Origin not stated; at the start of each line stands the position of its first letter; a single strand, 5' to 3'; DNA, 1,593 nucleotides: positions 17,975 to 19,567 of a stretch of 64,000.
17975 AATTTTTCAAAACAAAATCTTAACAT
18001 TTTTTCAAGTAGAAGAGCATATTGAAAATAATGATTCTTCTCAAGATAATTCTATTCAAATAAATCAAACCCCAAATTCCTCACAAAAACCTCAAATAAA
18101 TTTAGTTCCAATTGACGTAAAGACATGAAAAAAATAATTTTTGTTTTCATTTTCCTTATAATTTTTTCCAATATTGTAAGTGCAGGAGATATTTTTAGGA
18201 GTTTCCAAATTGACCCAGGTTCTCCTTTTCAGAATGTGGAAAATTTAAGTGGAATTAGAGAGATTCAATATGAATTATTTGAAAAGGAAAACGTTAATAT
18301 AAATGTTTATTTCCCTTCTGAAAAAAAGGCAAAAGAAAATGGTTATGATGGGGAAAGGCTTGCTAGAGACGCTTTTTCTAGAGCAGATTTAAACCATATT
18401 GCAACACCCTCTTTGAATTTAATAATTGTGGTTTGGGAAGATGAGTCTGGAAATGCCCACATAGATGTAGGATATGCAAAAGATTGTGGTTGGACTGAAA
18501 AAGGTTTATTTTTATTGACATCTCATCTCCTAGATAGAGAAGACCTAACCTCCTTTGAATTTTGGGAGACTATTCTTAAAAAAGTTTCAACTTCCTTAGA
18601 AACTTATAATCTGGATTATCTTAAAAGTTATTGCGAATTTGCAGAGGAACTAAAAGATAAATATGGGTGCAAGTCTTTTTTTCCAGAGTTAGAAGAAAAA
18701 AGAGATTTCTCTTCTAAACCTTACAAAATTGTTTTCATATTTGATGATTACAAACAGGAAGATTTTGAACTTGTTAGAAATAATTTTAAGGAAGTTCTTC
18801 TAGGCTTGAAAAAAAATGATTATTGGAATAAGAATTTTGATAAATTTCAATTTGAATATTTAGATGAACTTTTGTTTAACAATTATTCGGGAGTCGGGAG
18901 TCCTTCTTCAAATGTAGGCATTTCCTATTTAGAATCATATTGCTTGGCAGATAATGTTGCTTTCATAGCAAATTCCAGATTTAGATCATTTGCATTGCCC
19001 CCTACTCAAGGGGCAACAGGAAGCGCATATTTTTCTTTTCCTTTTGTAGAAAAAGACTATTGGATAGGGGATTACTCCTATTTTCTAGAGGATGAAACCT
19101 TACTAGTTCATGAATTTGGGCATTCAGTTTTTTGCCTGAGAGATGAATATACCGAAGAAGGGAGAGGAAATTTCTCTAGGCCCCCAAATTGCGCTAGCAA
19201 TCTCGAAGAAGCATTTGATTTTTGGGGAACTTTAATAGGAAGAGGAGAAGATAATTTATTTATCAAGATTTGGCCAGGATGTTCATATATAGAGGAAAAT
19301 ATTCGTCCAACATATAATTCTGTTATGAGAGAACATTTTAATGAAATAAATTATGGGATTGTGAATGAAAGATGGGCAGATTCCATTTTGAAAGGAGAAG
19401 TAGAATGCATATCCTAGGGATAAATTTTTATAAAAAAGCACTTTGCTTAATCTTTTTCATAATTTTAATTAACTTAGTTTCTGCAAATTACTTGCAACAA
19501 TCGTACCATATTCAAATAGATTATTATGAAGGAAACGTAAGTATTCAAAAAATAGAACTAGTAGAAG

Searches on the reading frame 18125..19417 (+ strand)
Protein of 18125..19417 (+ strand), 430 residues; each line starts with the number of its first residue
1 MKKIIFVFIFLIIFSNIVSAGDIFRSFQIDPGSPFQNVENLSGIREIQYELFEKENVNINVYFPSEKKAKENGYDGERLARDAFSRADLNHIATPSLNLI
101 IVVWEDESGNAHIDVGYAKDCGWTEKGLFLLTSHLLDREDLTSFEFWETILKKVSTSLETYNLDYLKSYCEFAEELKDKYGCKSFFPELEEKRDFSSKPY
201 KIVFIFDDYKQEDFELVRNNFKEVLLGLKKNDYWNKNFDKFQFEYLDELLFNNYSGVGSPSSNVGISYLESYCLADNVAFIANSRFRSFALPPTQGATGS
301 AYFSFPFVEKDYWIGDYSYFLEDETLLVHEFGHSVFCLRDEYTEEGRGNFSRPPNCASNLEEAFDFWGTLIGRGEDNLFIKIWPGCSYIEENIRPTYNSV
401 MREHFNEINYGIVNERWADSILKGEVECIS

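Call 77: search_protein_families(library=pfam, proteins=[window:18125-19417:+], max_evalue=0.01)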
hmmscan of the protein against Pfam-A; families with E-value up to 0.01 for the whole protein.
window:18125-19417:+ (430 aa): 1 family
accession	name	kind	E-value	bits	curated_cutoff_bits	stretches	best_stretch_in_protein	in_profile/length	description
PF09471.16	Peptidase_M64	-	0.0032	17.1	26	1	326-355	145-173/302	IgA Peptidase M64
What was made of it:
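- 17892..20028 (+): Three further same-strand genes between uL15 and SecY: 78 aa with a TM helix; 430 aa with a signal-peptide-like N-terminus and an HEFGH motif; 218 aa, membrane-anchored. This looks like the same phenomenon at the distal end of the operon. Only a weak Peptidase_M64 match, E 0.003 (call 77).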
